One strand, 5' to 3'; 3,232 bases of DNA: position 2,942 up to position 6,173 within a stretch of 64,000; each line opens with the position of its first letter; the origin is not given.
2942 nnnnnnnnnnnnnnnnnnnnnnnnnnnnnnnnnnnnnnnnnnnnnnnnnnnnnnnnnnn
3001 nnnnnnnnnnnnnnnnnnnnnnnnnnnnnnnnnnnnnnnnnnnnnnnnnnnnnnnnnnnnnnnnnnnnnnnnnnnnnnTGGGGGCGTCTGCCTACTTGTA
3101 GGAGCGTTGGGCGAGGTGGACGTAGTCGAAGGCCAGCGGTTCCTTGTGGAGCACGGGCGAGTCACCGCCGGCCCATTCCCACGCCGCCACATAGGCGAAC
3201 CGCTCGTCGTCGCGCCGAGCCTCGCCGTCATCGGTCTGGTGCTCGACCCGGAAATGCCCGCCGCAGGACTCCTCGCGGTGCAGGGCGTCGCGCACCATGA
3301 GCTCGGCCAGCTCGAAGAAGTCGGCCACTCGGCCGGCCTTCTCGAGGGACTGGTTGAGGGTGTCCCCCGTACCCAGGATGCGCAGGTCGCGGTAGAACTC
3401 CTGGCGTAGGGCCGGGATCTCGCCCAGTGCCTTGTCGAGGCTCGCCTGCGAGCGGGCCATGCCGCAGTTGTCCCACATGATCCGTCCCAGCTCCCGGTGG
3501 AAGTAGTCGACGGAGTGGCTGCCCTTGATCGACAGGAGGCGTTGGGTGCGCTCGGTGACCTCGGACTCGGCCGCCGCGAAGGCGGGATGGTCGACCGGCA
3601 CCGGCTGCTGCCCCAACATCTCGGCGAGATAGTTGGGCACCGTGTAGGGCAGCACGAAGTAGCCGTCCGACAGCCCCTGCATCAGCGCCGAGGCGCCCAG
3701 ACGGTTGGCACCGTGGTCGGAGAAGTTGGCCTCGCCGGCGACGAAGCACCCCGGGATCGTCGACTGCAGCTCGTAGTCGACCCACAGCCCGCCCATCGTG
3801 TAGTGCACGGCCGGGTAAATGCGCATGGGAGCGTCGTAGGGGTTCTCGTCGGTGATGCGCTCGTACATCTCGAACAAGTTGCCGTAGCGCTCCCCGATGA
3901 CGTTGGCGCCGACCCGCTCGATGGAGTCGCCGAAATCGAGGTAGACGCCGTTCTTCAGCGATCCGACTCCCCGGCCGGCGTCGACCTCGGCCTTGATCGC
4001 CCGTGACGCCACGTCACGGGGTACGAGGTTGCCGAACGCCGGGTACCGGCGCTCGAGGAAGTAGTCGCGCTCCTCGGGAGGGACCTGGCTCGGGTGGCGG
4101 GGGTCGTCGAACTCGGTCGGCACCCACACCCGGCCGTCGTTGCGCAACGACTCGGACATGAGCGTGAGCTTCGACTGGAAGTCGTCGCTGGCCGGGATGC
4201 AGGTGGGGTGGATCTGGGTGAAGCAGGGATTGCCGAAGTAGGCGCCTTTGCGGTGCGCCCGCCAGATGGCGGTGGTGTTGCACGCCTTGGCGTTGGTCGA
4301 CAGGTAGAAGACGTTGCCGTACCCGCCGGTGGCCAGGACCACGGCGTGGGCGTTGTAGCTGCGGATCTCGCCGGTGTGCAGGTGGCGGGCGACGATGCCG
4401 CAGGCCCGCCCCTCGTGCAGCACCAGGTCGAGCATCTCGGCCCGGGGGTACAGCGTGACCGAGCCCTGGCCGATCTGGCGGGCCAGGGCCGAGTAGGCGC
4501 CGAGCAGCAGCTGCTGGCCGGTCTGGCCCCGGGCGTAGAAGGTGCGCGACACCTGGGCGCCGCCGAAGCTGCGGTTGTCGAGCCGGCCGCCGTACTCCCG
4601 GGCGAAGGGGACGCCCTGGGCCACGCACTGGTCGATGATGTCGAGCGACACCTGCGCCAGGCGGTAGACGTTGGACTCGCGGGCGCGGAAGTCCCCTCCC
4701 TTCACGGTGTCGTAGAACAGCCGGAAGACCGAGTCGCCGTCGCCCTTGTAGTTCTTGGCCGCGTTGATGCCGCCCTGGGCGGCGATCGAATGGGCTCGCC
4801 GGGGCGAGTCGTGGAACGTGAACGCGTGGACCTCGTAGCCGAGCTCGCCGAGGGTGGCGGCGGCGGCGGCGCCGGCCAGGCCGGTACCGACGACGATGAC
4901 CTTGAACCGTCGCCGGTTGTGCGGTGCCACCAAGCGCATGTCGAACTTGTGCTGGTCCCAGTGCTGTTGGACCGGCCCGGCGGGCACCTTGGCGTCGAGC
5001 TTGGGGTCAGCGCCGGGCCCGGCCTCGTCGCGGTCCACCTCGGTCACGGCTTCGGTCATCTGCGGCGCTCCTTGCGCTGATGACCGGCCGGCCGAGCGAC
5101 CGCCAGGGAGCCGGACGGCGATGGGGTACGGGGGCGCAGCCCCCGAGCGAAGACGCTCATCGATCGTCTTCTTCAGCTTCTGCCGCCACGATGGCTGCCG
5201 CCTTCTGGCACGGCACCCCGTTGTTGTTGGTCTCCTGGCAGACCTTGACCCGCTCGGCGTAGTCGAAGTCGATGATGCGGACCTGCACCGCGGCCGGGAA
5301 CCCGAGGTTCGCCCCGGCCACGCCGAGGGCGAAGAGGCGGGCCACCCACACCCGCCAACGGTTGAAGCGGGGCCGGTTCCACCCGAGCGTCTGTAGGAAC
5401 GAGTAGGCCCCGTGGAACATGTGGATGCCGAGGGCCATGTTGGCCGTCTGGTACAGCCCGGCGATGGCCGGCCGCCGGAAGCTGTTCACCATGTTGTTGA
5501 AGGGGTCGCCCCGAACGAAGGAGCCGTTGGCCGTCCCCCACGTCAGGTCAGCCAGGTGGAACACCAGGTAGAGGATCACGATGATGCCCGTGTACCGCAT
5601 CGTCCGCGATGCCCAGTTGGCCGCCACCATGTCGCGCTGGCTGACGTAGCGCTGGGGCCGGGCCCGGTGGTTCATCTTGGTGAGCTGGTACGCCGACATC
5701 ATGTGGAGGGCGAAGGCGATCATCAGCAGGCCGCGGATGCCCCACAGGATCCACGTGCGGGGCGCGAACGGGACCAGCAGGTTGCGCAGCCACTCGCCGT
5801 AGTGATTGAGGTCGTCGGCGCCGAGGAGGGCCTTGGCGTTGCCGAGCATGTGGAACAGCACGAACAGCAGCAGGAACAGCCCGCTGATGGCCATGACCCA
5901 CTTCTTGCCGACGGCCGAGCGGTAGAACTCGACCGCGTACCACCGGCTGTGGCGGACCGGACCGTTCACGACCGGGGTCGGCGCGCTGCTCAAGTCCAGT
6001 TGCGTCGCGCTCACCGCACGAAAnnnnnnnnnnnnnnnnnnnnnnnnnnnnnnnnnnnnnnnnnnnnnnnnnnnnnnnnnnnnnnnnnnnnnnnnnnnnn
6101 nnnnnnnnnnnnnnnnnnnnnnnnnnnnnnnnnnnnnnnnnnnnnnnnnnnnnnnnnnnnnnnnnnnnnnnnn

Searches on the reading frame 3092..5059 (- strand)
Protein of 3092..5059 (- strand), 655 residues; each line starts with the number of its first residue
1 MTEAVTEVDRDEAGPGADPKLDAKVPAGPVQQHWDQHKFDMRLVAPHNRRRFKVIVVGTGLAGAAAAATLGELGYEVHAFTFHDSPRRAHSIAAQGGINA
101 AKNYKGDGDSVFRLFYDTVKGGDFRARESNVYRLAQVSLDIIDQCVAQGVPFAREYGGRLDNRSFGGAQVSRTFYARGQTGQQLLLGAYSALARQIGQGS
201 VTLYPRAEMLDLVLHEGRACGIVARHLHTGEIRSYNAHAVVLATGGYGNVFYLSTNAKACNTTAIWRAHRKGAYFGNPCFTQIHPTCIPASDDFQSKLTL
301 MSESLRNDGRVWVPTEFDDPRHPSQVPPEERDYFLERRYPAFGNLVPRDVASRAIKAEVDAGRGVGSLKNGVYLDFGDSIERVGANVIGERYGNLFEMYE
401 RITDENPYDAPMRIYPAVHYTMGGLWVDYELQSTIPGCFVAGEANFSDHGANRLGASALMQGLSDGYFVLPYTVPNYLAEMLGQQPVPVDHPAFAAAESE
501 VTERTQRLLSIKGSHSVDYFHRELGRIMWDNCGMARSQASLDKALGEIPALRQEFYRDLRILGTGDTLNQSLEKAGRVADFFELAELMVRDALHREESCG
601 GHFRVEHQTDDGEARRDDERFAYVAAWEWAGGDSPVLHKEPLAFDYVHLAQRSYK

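Call 67: search_protein_families(library=pfam, proteins=[window:3092-5059:-])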
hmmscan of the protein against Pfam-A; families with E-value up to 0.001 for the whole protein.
window:3092-5059:- (655 aa): 5 families
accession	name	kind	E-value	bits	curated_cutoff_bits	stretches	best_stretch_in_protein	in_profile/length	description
PF00890.30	FAD_binding_2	-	4.6e-56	191.2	20.4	1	54-459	2-414/414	FAD binding domain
PF02910.25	Succ_DH_flav_C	-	4.4e-35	120.9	20.8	1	521-654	1-130/130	Fumarate reductase flavoprotein C-term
PF01266.30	DAO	-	3e-08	34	27.9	1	53-377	1-334/353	FAD dependent oxidoreductase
PF07992.20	Pyr_redox_2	-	6.8e-06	26.1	26.1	1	52-254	1-117/291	Pyridine nucleotide-disulphide oxidoreductase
PF01134.28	GIDA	-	0.00045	19.8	22.1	0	53-81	1-29/391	Glucose inhibited division protein A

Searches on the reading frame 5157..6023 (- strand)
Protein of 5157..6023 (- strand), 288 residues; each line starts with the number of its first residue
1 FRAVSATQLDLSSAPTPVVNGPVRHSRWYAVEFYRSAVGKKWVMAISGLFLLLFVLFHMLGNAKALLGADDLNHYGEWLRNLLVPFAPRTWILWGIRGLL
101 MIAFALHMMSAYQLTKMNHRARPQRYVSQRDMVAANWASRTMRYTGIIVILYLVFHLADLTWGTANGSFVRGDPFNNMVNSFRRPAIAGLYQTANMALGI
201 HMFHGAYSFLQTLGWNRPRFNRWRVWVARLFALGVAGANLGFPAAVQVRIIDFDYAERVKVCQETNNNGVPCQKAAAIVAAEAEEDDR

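Call 67: search_protein_families(library=pfam, proteins=[window:5157-6023:-])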
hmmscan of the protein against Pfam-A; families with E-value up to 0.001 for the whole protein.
window:5157-6023:- (288 aa): 1 family
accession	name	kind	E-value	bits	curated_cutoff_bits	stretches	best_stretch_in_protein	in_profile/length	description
PF01127.27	Sdh_cyt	-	2.6e-10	40.9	25.8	1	134-229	18-110/122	Succinate dehydrogenase/Fumarate reductase transmembrane subunit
